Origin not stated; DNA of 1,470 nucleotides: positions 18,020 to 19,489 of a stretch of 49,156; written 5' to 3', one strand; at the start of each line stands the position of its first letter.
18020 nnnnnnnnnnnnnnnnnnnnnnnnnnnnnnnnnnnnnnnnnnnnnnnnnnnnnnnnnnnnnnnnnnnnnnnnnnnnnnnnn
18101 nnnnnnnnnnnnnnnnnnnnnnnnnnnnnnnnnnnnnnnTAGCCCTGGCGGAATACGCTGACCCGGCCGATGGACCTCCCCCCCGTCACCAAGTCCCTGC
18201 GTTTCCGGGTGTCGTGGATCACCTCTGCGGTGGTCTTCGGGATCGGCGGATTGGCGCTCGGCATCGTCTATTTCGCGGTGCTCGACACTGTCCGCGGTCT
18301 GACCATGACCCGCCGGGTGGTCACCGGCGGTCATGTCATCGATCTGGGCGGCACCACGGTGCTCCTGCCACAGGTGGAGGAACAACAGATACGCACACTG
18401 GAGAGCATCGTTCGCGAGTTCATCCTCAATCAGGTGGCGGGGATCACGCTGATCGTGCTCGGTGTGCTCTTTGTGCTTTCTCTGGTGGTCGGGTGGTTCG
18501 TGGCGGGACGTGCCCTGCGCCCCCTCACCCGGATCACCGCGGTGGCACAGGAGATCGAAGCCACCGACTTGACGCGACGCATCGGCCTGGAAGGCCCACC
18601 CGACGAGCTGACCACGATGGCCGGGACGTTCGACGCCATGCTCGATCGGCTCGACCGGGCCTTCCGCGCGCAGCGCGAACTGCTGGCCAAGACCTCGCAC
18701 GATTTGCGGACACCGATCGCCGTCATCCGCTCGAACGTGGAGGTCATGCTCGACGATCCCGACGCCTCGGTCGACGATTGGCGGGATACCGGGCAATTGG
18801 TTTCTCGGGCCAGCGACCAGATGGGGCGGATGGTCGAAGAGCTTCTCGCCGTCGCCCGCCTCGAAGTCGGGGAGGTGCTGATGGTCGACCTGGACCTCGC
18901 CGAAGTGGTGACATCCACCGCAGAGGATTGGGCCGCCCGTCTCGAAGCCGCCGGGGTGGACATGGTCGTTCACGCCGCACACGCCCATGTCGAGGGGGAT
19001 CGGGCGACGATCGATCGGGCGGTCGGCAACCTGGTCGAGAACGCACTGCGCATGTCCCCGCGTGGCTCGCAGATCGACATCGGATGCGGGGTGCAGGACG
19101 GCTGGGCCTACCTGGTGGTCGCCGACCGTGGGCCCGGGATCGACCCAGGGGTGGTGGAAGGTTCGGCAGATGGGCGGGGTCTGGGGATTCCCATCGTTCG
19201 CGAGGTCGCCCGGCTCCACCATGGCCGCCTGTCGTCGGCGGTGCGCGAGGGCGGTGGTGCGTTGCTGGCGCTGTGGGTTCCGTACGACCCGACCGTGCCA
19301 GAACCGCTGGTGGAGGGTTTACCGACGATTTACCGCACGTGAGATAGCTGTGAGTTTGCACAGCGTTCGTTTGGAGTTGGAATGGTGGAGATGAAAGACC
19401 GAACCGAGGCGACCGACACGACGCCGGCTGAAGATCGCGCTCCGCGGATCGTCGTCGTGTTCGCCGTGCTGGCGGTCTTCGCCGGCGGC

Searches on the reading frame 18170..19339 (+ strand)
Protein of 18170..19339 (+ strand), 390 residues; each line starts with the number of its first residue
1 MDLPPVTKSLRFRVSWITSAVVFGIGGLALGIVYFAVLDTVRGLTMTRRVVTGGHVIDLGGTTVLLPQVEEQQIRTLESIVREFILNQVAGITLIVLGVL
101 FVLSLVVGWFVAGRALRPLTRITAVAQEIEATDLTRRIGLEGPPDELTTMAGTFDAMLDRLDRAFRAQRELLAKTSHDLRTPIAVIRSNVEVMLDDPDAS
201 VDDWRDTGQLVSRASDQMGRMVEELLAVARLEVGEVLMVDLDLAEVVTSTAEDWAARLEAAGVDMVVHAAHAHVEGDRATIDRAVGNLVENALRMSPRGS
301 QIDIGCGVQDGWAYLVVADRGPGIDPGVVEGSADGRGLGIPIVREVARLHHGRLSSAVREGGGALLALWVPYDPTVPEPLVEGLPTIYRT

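Call 35: search_protein_families(library=pfam, proteins=[window:18170-19339:+], max_evalue=0.00001)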
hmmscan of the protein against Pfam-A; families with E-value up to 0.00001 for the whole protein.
window:18170-19339:+ (390 aa): 3 families
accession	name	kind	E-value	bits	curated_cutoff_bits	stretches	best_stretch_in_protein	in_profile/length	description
PF02518.31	HATPase_c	-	8.1e-15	55.7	26.4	1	276-372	1-109/111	Histidine kinase-, DNA gyrase B-, and HSP90-like ATPase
PF00512.31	HisKA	-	1.4e-13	51.1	26.9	1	167-232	1-64/66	His Kinase A (phospho-acceptor) domain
PF00672.30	HAMP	-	2.7e-12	47.3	25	1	110-162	1-52/53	HAMP domain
